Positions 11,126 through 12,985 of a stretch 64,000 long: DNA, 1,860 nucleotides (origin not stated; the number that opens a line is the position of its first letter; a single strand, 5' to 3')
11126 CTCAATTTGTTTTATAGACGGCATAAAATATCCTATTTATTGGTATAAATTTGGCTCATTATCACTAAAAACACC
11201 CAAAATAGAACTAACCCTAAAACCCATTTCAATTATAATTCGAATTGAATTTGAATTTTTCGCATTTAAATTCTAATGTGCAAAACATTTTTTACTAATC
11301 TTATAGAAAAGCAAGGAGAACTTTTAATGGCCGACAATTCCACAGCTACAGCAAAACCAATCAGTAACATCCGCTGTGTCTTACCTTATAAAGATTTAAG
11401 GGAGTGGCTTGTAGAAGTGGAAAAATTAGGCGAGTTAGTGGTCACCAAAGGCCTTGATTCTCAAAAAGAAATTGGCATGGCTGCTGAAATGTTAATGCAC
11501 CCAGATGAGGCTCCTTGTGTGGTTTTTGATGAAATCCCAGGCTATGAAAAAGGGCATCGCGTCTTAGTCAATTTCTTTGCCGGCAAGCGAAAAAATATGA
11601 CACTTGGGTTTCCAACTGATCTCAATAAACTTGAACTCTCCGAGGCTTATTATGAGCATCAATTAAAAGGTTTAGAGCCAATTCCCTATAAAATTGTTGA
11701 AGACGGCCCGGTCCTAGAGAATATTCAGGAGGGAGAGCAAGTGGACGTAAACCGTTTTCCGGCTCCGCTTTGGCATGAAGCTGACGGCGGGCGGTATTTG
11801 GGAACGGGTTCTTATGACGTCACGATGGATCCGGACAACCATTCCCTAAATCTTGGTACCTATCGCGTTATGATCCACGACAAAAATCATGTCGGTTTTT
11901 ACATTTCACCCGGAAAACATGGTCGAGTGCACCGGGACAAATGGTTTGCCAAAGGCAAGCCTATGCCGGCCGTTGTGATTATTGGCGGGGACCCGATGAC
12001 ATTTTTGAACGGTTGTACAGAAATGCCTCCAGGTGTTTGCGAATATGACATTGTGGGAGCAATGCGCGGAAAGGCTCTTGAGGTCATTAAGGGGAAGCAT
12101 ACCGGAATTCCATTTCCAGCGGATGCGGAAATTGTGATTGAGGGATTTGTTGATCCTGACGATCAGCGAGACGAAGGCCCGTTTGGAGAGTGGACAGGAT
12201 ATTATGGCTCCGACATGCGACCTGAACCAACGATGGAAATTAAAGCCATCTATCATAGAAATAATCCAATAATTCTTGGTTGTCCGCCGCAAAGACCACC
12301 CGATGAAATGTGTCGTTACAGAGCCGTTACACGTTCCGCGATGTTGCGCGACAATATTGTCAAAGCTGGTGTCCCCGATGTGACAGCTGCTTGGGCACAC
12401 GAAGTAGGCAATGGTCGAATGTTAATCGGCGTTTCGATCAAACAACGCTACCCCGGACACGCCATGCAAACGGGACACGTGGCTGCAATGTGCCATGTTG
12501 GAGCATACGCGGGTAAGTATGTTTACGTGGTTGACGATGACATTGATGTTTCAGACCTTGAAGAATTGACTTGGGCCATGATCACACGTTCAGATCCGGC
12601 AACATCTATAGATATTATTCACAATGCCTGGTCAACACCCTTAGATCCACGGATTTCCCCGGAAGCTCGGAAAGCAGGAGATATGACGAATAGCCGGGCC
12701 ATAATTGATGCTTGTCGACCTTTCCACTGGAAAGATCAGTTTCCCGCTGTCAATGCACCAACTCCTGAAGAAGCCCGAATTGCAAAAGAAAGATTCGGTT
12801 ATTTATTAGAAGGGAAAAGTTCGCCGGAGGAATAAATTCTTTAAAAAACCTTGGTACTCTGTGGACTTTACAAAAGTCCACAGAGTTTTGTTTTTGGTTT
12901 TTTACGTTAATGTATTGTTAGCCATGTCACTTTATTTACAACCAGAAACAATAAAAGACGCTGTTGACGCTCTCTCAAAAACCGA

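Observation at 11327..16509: UbiD decarboxylase coupled to a nicotinate-dehydrogenase-like Mo-hydroxylase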

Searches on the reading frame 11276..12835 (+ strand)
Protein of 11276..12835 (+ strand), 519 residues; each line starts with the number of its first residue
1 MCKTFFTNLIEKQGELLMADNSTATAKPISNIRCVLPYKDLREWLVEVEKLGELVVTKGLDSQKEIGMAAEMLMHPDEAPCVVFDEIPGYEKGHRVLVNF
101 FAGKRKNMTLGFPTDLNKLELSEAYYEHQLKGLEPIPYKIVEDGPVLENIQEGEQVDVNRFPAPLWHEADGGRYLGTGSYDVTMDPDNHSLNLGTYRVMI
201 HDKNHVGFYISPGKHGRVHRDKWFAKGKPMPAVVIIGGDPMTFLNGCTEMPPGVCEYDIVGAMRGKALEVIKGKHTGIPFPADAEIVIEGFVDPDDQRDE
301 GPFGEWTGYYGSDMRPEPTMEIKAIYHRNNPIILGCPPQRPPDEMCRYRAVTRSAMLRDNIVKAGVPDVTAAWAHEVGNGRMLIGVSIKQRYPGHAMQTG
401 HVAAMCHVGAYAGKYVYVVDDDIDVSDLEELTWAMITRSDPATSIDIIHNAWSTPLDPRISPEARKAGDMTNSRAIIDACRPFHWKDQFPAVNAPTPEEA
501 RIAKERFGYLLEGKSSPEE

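Call 3: search_protein_families(library=pfam, proteins=[window:11276-12835:+])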
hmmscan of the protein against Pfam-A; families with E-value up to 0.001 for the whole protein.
window:11276-12835:+ (519 aa): 2 families
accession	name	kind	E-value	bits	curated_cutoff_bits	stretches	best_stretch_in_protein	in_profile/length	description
PF01977.22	UbiD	-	1.5e-65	220.6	23.3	1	141-340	3-205/206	3-octaprenyl-4-hydroxybenzoate carboxy-lyase Rift-related domain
PF20696.2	UbiD_C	-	7.4e-27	94.3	24.2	1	351-479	6-127/127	3-octaprenyl-4-hydroxybenzoate carboxy-lyase C-terminal domain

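Call 4: search_protein_families(library=ncbifam, proteins=[window:11276-12835:+])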
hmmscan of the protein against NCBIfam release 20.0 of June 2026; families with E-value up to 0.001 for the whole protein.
window:11276-12835:+ (519 aa): 7 families
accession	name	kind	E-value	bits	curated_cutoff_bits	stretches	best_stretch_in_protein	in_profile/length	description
TIGR02724.1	phenyl_P_beta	equivalog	5.5e-91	305.3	468.95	1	53-499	15-457/472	phenylphosphate carboxylase subunit beta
TIGR00148.1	TIGR00148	subfamily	2.2e-76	257.3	244.85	1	41-465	1-426/438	UbiD family decarboxylase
NF041204.1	VdcC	exception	8e-72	242.2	650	1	38-484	1-440/467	non-oxidative hydroxyarylic acid decarboxylases subunit C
TIGR03701.1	mena_SCO4490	equivalog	3.5e-59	200.7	495.9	1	128-449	99-415/433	menaquinone biosynthesis decarboxylase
NF041219.1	BagN_FevL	exception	1.2e-54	185.7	1000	1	32-445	11-438/502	bagremycin/ferroverdin biosynthesis UbiD family decarboxylase BagN/FevL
TIGR02723.1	phenyl_P_alpha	equivalog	4.2e-51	174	564.6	1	133-487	100-450/485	phenylphosphate carboxylase subunit alpha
NF008175.0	PRK10922.1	equivalog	2.6e-47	161.5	788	1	130-453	114-435/497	4-hydroxy-3-polyprenylbenzoate decarboxylase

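Call 8: search_solved_structures(query=window:11276-12835:+)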
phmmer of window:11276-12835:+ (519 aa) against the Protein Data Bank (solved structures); distinct sequences matched with E-value up to 0.001: 40.
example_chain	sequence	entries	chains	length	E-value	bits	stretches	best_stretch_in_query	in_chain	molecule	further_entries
7pda_A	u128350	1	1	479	2.6e-104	353.2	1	38-494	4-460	UbiD family decarboxylase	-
7abn_D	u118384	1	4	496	5.6e-53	183.8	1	40-494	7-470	UbiD-like decarboxylase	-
4ip2_A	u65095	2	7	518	5.6e-53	183.8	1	40-494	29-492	Aromatic Acid Decarboxylase | PA0254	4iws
7abo_C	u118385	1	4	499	5.7e-53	183.8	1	40-494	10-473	UbiD-like decarboxylase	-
7ae4_A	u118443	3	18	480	5.2e-47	164.1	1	37-481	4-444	Phenolic acid decarboxylase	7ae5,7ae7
6da6_A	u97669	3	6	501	5.9e-45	157.3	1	38-469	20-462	UbiD-like decarboxylase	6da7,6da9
5m1c_A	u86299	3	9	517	2.4e-43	152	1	35-457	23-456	3-octaprenyl-4-hydroxybenzoate carboxy-lyase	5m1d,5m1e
2idb_A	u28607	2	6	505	3.9e-43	151.3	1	36-457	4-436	3-octaprenyl-4-hydroxybenzoate carboxy-lyase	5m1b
7nf0_A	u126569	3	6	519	4.9e-42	147.7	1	132-473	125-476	Ferulic acid decarboxylase 1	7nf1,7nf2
7ney_A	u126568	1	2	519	6.6e-40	140.6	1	132-461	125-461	Ferulic acid decarboxylase 1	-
9gqr_A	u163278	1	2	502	1.8e-39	139.2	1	41-462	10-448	decarboxylase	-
6h6x_B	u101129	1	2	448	2.8e-38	135.3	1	40-483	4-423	3-polyprenyl-4-hydroxybenzoate decarboxylase and related decarboxylases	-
6h6v_A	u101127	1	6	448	6.7e-38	134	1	40-483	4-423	3-polyprenyl-4-hydroxybenzoate decarboxylase and related decarboxylases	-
5o3m_A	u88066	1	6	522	3.2e-37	131.8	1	77-510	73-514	Protocatechuate decarboxylase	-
5ny5_A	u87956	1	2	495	1e-36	130.1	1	75-490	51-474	3,4-dihydroxybenzoate decarboxylase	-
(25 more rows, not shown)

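Call 69: find_homologous_proteins(query=window:11327-12835:+)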
Query window:11327-12835:+ (502 aa): 7229 proteins with E <= 0.001 among 8000 candidates; the best 120 are listed. Only proteins of 276 to 879 residues were searched: fused or split forms outside these lengths cannot appear, so this answer is no evidence that the protein stands alone or is whole; lengths 'longer' or 'shorter' looks for them.
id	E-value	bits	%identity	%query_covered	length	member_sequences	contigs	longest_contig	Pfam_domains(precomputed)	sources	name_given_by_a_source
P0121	0.0e+0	1189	100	100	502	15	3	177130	PF20696.3,PF01977.23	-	-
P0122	4.0e-291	985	81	99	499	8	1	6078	PF20696.3,PF01977.23,PF20695.3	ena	-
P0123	7.9e-291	984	80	100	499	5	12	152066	PF20696.3,PF01977.23,PF20695.3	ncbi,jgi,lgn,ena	-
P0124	2.5e-286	969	81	97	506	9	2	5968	PF20696.3,PF01977.23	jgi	jgi:4-hydroxy-3-polyprenylbenzoate decarboxylase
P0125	1.9e-277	939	79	97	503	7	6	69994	PF20696.3,PF01977.23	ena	-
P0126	3.4e-277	939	77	99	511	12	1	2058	PF20696.3,PF01977.23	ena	-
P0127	1.5e-274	930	77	97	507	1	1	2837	PF20696.3,PF01977.23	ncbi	-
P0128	4.4e-274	928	77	98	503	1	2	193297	PF20696.3,PF01977.23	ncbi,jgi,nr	ncbi:MAG: UbiD family decarboxylase [Alphaproteobacteria bacterium]|nr:UbiD family decarboxylase [Al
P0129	4.4e-271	918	75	100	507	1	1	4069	PF20696.3,PF01977.23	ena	-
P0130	1.1e-269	914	76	98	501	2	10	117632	PF20696.3,PF01977.23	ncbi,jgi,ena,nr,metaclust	ncbi:MAG: UbiD family decarboxylase [Defluviicoccus sp.]|nr:UbiD family decarboxylase [Defluviicoccu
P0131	5.4e-269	912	76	98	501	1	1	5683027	PF20696.3,PF01977.23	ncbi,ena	-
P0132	1.8e-268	910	76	98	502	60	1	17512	PF20696.3,PF01977.23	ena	-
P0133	3.4e-268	909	76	98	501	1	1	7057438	PF20696.3,PF01977.23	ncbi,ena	-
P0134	7.7e-268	908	74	98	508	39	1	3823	PF20696.3,PF01977.23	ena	-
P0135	1.0e-267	907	75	100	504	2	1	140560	PF20696.3,PF01977.23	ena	-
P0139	5.3e-266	902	74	100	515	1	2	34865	PF20696.3,PF01977.23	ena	-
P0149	1.1e-252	858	72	97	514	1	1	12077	PF20696.3,PF01977.23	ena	-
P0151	1.4e-251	854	72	97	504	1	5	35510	PF20696.3,PF01977.23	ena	-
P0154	2.1e-247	840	68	99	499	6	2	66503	PF20696.3,PF01977.23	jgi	jgi:4-hydroxy-3-polyprenylbenzoate decarboxylase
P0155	2.6e-247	840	69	99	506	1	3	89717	PF20696.3,PF01977.23,PF20695.3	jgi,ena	jgi:4-hydroxy-3-polyprenylbenzoate decarboxylase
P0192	2.4e-239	814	68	97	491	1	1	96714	PF20696.3,PF01977.23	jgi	jgi:UbiD family decarboxylase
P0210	2.5e-238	810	68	95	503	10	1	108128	PF20696.3,PF01977.23,PF20695.3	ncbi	-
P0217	8.3e-238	809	68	95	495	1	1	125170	PF20696.3,PF01977.23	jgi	jgi:UbiD family decarboxylase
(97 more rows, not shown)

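Call 70: find_encoding_contigs(protein=P0125, flank=8000, max_places=2)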
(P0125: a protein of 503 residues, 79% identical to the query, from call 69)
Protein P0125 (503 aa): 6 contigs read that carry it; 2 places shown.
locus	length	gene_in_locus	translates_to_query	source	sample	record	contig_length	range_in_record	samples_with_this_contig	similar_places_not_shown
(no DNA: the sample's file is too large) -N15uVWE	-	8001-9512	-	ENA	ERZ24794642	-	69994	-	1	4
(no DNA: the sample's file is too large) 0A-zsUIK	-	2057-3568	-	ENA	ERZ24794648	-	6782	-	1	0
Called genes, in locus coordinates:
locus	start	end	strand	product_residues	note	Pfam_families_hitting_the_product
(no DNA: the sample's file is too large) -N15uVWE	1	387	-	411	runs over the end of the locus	PF02515:CoA_transf_3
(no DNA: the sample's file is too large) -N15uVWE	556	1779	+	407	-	PF07690:MFS_1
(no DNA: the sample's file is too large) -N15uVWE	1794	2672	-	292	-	PF00528:BPD_transp_1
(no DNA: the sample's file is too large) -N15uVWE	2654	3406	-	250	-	PF00528:BPD_transp_1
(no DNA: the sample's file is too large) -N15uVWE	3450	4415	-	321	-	PF09084:NMT1, PF12974:Phosphonate-bd (weak), PF13379:NMT1_2 (weak)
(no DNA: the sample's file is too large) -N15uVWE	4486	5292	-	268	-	PF00005:ABC_tran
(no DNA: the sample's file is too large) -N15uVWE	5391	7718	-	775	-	PF01315:Ald_Xan_dh_C, PF02738:MoCoBD_1, PF20256:MoCoBD_2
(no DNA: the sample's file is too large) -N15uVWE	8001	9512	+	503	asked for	PF01977:UbiD, PF20696:UbiD_C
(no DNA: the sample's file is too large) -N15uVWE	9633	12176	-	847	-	PF00989:PAS (weak), PF13188:PAS_8 (faint), PF13426:PAS_9, PF00512:HisKA, PF02518:HATPase_c, PF00072:Response_reg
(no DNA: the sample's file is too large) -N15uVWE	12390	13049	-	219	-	PF01209:Ubie_methyltran, PF13489:Methyltransf_23, PF13847:Methyltransf_31, PF08241:Methyltransf_11, PF08242:Methyltransf_12, PF13649:Methyltransf_25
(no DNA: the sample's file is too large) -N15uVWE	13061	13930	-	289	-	PF03446:NAD_binding_2, PF14833:NAD_binding_11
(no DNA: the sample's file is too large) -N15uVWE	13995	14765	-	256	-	PF00378:ECH_1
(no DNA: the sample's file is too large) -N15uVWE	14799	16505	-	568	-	PF02776:TPP_enzyme_N, PF00205:TPP_enzyme_M, PF02775:TPP_enzyme_C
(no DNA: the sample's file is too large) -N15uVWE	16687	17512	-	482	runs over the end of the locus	PF20695:UbiD_N, PF01977:UbiD, PF20696:UbiD_C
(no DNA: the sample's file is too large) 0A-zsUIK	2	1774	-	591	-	?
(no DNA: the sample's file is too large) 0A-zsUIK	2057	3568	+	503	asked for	PF01977:UbiD, PF20696:UbiD_C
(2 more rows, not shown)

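Call 71: find_encoding_contigs(protein=P0130, flank=8000, max_places=2)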
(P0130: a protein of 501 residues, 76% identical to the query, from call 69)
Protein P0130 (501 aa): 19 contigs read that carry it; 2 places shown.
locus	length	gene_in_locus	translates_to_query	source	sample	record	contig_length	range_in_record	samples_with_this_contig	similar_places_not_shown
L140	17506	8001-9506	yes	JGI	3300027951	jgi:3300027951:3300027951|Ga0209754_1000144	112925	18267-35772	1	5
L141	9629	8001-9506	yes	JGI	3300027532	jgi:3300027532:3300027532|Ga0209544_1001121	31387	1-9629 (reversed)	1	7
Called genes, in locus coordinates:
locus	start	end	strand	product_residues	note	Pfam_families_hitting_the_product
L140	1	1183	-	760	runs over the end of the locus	PF01804:Penicil_amidase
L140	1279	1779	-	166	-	PF01292:Ni_hydr_CYTB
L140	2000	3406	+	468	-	PF01977:UbiD, PF20696:UbiD_C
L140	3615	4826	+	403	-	PF07690:MFS_1, PF12832:MFS_1_like (weak), PF07690:MFS_1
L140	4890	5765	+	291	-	PF02749:QRPTase_N, PF01729:QRPTase_C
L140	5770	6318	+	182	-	PF13671:AAA_33 (faint)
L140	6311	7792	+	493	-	PF00591:Glycos_transf_3, PF07831:PYNP_C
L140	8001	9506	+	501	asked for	PF01977:UbiD, PF20696:UbiD_C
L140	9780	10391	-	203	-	PF01323:DSBA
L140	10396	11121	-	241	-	PF00106:adh_short, PF13561:adh_short_C2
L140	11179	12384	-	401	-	PF07690:MFS_1, PF06779:MFS_4 (weak)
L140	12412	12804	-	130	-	PF01042:Ribonuc_L-PSP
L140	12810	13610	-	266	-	PF00561:Abhydrolase_1, PF12146:Hydrolase_4, PF12697:Abhydrolase_6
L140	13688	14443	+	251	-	PF00106:adh_short, PF08659:KR (weak), PF13561:adh_short_C2, PF23441:SDR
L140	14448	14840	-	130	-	PF01042:Ribonuc_L-PSP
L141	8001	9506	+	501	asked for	PF01977:UbiD, PF20696:UbiD_C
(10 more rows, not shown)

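Call 72: find_encoding_contigs(protein=P0131, flank=8000, max_places=1)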
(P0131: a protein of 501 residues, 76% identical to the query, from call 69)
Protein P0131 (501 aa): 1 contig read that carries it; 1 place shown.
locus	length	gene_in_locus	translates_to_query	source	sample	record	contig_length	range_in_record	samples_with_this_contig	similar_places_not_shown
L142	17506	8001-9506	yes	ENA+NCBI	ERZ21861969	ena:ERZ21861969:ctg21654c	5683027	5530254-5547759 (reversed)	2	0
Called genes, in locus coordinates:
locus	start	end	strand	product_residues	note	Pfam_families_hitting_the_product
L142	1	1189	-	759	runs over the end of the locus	PF01804:Penicil_amidase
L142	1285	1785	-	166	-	PF01292:Ni_hydr_CYTB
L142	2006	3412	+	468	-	PF01977:UbiD, PF20696:UbiD_C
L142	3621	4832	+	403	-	PF07690:MFS_1, PF12832:MFS_1_like (weak), PF07690:MFS_1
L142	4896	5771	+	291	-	PF02749:QRPTase_N, PF01729:QRPTase_C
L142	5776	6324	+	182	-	PF13671:AAA_33 (weak)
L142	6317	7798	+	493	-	PF00591:Glycos_transf_3, PF07831:PYNP_C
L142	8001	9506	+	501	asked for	PF01977:UbiD, PF20696:UbiD_C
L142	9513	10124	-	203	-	PF01323:DSBA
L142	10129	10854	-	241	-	PF00106:adh_short, PF13561:adh_short_C2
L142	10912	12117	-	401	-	PF07690:MFS_1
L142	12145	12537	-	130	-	PF01042:Ribonuc_L-PSP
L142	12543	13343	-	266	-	PF00561:Abhydrolase_1, PF12146:Hydrolase_4, PF12697:Abhydrolase_6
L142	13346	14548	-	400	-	PF00557:Peptidase_M24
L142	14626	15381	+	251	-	PF00106:adh_short, PF08659:KR (weak), PF13561:adh_short_C2, PF23441:SDR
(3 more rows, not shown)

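Call 73: find_encoding_contigs(protein=P0135, flank=8000, max_places=1)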
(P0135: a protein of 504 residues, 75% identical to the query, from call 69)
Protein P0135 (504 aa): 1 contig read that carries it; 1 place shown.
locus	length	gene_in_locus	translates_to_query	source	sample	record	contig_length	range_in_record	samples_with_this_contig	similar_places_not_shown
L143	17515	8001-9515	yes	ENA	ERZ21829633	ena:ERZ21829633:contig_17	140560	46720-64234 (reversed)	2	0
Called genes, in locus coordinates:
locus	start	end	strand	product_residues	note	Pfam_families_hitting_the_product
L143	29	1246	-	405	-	PF02771:Acyl-CoA_dh_N, PF02770:Acyl-CoA_dh_M, PF00441:Acyl-CoA_dh_1, PF08028:Acyl-CoA_dh_2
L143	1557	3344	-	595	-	PF14236:DruA, PF13808:DDE_Tnp_1_assoc, PF01609:DDE_Tnp_1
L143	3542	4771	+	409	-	PF07690:MFS_1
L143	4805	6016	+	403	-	PF07690:MFS_1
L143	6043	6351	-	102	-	PF12802:MarR_2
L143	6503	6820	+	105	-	PF04191:PEMT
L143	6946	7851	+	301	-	PF02749:QRPTase_N, PF01729:QRPTase_C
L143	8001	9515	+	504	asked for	PF01977:UbiD, PF20696:UbiD_C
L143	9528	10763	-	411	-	PF13570:Beta-prop_ACSF4 (faint), PF21783:YNCE (faint), PF10282:Lactonase (weak), PF13360:PQQ_2 (weak)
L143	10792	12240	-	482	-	PF20695:UbiD_N, PF01977:UbiD, PF20696:UbiD_C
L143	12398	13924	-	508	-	PF01977:UbiD, PF20696:UbiD_C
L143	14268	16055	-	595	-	PF14236:DruA, PF13808:DDE_Tnp_1_assoc, PF01609:DDE_Tnp_1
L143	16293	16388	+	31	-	-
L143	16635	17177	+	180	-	PF07883:Cupin_2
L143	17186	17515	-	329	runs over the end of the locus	PF12974:Phosphonate-bd (weak)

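Call 84: search_solved_structures(query=window:11327-12835:+, max_evalue=1e-60, show_alignments=1)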
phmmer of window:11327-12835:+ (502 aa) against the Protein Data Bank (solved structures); distinct sequences matched with E-value up to 1e-60: 1.
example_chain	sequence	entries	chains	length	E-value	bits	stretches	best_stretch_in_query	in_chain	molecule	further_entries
7pda_A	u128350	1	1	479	2.4e-104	353.3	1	21-477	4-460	UbiD family decarboxylase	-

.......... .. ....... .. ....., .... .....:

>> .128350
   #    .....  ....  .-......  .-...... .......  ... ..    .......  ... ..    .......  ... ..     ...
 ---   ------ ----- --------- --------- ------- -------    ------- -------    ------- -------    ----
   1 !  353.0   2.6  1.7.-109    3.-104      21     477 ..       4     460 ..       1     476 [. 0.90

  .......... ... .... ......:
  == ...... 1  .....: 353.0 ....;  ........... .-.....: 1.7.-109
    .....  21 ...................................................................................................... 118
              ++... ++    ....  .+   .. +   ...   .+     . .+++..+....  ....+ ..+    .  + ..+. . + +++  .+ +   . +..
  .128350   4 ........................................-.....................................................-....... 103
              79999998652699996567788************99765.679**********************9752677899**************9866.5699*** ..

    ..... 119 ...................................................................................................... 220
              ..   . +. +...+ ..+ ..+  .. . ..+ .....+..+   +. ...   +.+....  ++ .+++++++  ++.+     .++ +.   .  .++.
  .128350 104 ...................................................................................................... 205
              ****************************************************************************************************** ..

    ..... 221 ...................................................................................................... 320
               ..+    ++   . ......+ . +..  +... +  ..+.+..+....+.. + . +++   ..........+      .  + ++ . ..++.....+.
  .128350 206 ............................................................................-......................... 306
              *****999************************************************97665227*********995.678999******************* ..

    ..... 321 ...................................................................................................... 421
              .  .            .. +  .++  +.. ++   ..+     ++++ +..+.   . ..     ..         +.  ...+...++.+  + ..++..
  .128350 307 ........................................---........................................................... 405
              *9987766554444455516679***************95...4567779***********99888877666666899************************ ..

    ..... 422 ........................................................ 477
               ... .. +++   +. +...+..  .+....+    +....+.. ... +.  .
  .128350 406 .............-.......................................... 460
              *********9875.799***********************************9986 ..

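Call 89: find_encoding_contigs(protein=P0139, flank=6000, max_places=1)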
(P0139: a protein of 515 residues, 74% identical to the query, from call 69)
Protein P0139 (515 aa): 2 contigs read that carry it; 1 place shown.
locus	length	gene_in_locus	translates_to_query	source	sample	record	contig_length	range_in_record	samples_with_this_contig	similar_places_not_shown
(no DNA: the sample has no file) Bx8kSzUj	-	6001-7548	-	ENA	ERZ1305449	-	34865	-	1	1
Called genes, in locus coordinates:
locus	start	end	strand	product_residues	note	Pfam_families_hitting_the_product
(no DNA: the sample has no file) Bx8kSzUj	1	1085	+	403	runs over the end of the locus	PF07690:MFS_1, PF12832:MFS_1_like (faint), PF07690:MFS_1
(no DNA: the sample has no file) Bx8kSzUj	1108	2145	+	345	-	PF03401:TctC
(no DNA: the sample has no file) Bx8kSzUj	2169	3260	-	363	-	PF02423:OCD_Mu_crystall, PF01488:Shikimate_DH (weak)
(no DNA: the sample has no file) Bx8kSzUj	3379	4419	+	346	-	PF03401:TctC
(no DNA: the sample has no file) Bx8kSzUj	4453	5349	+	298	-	PF02749:QRPTase_N, PF01729:QRPTase_C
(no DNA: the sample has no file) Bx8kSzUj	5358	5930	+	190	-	PF18306:LDcluster4, PF03641:Lysine_decarbox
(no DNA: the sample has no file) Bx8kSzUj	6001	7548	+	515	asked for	PF01977:UbiD, PF20696:UbiD_C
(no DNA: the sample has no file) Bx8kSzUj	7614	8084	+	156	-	PF14588:YjgF_endoribonc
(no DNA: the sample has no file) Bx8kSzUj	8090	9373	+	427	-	PF01425:Amidase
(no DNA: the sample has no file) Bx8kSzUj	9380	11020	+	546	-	PF00732:GMC_oxred_N, PF05834:Lycopene_cycl (faint), PF00890:FAD_binding_2 (weak), PF05199:GMC_oxred_C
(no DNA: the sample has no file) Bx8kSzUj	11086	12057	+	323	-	PF16868:NMT1_3, PF09084:NMT1 (weak)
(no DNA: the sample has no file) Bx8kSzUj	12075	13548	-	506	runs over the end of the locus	PF01977:UbiD, PF20696:UbiD_C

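Call 90: find_encoding_contigs(protein=P0151, flank=6000, max_places=1)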
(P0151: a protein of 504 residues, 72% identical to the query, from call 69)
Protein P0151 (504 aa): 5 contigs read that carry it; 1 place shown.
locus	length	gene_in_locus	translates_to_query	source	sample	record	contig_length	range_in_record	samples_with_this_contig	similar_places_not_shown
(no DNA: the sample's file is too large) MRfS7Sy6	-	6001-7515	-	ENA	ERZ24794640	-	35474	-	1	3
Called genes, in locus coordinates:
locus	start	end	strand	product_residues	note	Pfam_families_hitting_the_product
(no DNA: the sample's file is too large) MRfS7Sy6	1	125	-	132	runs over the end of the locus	PF07813:LTXXQ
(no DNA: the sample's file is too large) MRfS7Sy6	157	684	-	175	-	PF07813:LTXXQ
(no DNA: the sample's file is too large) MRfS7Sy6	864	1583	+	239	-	PF00072:Response_reg, PF00486:Trans_reg_C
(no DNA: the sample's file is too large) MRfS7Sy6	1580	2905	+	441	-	PF00672:HAMP, PF00512:HisKA (weak), PF02518:HATPase_c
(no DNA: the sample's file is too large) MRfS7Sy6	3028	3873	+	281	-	PF02749:QRPTase_N, PF01729:QRPTase_C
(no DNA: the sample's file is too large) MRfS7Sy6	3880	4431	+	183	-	PF13671:AAA_33 (faint), PF13238:AAA_18 (weak)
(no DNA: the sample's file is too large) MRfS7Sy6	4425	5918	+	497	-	PF02885:Glycos_trans_3N, PF00591:Glycos_transf_3, PF07831:PYNP_C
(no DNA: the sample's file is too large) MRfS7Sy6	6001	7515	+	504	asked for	PF01977:UbiD, PF20696:UbiD_C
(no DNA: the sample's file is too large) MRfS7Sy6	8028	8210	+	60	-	PF08681:TacA1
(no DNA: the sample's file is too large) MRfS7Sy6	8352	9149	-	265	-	PF00378:ECH_1, PF16113:ECH_2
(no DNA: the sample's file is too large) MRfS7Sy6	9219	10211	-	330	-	PF01073:3Beta_HSD, PF01370:Epimerase, PF02719:Polysacc_synt_2, PF04321:RmlD_sub_bind, PF05368:NmrA (weak), PF13460:NAD_binding_10, PF16363:GDP_Man_Dehyd, PF07993:NAD_binding_4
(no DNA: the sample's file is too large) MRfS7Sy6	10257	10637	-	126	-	PF02311:AraC_binding, PF07883:Cupin_2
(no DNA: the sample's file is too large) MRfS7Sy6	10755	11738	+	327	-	PF03480:DctP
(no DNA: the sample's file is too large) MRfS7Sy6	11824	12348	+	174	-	PF04290:DctQ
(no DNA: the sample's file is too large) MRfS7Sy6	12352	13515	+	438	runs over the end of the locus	PF06808:DctM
